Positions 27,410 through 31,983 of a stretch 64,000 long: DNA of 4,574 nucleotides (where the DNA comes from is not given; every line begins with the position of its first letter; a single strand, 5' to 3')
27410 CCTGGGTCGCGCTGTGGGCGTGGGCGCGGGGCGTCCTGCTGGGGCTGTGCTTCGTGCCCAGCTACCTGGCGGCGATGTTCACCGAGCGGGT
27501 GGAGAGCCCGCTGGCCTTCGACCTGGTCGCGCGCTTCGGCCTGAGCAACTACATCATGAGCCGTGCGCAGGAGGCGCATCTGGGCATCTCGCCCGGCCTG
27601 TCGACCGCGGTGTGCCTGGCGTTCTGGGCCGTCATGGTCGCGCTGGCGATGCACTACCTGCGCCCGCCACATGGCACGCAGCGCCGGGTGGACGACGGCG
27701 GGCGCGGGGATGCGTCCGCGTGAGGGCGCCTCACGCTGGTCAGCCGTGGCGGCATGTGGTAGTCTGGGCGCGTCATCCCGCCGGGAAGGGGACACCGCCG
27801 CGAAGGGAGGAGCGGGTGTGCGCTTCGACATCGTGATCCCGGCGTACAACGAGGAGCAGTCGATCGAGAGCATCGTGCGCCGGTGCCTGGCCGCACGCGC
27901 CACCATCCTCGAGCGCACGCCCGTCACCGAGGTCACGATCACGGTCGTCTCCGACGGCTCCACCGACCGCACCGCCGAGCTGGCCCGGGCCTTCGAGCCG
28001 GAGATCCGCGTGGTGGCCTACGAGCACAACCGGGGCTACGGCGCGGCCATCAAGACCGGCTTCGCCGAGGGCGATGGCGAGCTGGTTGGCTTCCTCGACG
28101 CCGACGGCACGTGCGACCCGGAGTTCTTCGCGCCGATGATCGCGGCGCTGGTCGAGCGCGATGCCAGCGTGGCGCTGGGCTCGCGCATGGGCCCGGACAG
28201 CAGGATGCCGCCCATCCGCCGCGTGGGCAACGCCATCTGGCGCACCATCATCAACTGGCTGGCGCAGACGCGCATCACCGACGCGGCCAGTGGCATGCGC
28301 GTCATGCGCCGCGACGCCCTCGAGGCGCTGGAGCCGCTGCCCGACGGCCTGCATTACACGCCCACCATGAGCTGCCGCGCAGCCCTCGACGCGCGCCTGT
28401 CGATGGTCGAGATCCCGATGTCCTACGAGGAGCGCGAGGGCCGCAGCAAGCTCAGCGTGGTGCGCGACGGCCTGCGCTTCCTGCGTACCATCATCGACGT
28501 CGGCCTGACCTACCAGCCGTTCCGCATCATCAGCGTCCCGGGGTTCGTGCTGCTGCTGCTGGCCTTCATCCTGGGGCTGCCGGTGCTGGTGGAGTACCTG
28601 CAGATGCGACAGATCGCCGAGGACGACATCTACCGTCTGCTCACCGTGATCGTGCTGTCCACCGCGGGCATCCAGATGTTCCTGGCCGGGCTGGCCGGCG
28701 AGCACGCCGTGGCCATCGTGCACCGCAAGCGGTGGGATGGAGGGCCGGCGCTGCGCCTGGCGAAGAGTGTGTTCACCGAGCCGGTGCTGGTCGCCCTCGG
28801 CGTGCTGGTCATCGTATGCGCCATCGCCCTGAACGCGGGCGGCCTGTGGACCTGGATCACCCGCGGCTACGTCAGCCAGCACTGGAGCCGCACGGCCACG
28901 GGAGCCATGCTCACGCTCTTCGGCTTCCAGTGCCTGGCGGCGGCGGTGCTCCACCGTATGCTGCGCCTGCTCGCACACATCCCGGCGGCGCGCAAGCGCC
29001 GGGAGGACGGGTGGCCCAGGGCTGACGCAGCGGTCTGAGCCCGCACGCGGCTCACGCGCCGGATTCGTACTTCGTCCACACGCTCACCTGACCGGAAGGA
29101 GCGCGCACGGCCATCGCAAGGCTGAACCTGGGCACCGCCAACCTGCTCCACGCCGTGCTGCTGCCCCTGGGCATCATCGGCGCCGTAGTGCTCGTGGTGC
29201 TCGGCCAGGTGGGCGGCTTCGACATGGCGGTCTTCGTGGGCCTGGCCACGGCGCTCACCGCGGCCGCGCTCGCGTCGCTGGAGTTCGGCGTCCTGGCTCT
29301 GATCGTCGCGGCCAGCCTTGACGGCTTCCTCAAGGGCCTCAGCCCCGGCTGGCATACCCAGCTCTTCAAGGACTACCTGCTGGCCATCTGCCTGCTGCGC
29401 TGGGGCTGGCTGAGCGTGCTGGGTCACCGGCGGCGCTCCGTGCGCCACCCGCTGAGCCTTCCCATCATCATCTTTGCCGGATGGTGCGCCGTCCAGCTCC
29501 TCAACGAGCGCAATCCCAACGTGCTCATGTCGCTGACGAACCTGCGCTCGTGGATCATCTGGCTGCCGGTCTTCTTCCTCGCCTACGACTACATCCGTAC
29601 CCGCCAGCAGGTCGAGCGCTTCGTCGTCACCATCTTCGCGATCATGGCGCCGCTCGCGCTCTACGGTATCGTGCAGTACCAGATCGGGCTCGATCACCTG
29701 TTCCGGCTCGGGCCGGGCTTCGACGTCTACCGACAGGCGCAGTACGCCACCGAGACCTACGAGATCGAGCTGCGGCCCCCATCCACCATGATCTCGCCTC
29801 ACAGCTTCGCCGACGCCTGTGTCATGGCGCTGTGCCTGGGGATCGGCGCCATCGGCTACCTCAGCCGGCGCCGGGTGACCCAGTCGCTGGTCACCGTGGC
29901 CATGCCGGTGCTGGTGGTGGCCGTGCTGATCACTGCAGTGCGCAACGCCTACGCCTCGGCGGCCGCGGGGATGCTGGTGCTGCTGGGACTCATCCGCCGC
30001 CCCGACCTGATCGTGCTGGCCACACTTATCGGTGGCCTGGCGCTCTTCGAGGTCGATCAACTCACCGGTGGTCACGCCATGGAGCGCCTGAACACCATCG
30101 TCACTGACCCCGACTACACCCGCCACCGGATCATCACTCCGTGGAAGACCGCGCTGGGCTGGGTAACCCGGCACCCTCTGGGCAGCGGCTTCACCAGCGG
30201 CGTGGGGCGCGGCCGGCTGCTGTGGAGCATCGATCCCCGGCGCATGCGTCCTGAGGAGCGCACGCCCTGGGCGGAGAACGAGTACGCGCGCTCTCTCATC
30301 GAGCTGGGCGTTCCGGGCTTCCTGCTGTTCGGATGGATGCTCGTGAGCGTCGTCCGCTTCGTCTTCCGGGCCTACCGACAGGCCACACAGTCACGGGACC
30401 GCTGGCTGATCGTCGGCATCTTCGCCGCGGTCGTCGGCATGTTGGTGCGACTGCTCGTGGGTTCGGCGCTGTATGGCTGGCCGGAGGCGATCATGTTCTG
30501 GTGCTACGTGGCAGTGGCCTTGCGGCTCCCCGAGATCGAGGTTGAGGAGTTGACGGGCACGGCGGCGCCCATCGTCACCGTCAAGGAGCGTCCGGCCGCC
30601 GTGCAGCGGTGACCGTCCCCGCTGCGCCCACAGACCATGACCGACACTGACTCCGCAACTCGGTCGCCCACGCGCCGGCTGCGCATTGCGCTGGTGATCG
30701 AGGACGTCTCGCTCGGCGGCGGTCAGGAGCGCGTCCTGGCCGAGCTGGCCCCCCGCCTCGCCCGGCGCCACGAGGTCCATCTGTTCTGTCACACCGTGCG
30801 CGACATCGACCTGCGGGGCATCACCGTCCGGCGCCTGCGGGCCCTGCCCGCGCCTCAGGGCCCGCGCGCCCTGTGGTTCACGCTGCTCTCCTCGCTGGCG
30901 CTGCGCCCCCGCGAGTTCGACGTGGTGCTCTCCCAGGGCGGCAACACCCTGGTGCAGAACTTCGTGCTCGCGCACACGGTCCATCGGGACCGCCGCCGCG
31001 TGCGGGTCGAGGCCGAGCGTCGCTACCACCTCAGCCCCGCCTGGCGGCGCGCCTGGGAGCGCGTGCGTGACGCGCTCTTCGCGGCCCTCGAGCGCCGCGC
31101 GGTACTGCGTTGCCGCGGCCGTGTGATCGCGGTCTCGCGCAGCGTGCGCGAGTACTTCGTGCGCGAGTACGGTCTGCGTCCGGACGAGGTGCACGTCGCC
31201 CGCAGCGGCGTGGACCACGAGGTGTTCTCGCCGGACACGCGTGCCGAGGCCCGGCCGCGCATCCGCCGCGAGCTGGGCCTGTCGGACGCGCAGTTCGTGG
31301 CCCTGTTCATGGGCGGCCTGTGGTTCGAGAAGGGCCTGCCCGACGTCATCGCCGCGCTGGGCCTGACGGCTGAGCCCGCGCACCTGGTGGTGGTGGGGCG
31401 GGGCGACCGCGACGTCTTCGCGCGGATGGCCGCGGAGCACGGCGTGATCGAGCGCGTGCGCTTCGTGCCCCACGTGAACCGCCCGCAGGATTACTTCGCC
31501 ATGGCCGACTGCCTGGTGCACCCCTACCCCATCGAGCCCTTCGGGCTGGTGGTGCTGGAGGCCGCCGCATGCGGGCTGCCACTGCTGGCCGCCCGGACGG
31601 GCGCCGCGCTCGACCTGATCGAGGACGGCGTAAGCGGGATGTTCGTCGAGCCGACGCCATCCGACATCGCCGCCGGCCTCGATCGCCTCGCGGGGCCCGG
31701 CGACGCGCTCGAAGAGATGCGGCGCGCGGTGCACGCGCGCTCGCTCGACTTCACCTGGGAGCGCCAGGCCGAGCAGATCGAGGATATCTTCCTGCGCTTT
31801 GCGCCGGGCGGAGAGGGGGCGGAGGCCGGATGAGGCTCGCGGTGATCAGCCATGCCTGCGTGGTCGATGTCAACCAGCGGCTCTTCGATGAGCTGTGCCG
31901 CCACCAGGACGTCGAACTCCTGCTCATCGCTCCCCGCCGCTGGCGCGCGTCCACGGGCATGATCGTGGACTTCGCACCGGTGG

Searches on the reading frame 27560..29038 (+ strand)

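Call 47: search_protein_families(library=pfam, proteins=[window:27560-29038:+], max_evalue=0.00001)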
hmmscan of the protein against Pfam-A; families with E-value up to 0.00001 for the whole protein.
window:27560-29038:+ (492 aa): 2 families
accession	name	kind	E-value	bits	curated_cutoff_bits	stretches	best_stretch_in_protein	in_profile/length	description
PF00535.33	Glycos_transf_2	-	2.7e-30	105.9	23.3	1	91-256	2-166/168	Glycosyl transferase family 2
PF13641.12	Glyco_tranf_2_3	-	2.2e-07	31.6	27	1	89-202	3-114/230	Glycosyltransferase like family 2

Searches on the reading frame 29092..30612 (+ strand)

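Call 47: search_protein_families(library=pfam, proteins=[window:29092-30612:+], max_evalue=0.00001)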
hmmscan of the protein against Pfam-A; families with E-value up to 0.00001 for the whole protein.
window:29092-30612:+ (506 aa): 1 family
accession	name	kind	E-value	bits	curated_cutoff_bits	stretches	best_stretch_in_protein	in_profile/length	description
PF04932.20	Wzy_C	-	1.2e-07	32.1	31.7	1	273-413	5-148/149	O-Antigen ligase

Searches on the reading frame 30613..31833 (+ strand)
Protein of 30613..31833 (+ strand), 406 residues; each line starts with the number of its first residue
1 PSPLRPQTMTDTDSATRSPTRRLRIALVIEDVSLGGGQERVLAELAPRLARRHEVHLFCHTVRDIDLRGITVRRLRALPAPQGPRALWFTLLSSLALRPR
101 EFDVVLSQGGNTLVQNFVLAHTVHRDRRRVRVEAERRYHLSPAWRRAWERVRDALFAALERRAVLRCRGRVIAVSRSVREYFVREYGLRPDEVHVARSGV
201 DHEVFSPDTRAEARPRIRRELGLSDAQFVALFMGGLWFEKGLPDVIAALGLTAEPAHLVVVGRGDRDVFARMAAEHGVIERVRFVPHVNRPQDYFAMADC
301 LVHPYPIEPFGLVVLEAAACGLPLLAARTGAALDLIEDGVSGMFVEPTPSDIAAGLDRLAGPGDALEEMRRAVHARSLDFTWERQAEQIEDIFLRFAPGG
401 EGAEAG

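Call 47: search_protein_families(library=pfam, proteins=[window:30613-31833:+], max_evalue=0.00001)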
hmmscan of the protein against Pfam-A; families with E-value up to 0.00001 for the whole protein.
window:30613-31833:+ (406 aa): 4 families
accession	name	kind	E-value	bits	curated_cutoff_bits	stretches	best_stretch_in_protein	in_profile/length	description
PF00534.26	Glycos_transf_1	-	1.3e-27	96.8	26.4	1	214-360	2-156/172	Glycosyl transferases group 1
PF13692.12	Glyco_trans_1_4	-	5.3e-24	85.5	27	1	229-359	3-139/142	Glycosyl transferases group 1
PF13439.12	Glyco_transf_4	-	2.3e-19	70.5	28.5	1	36-203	2-169/170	Glycosyltransferase Family 4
PF20706.3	GT4-conflict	-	2.2e-06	27.3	26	1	160-343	139-327/385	Family 4 Glycosyltransferase in conflict systems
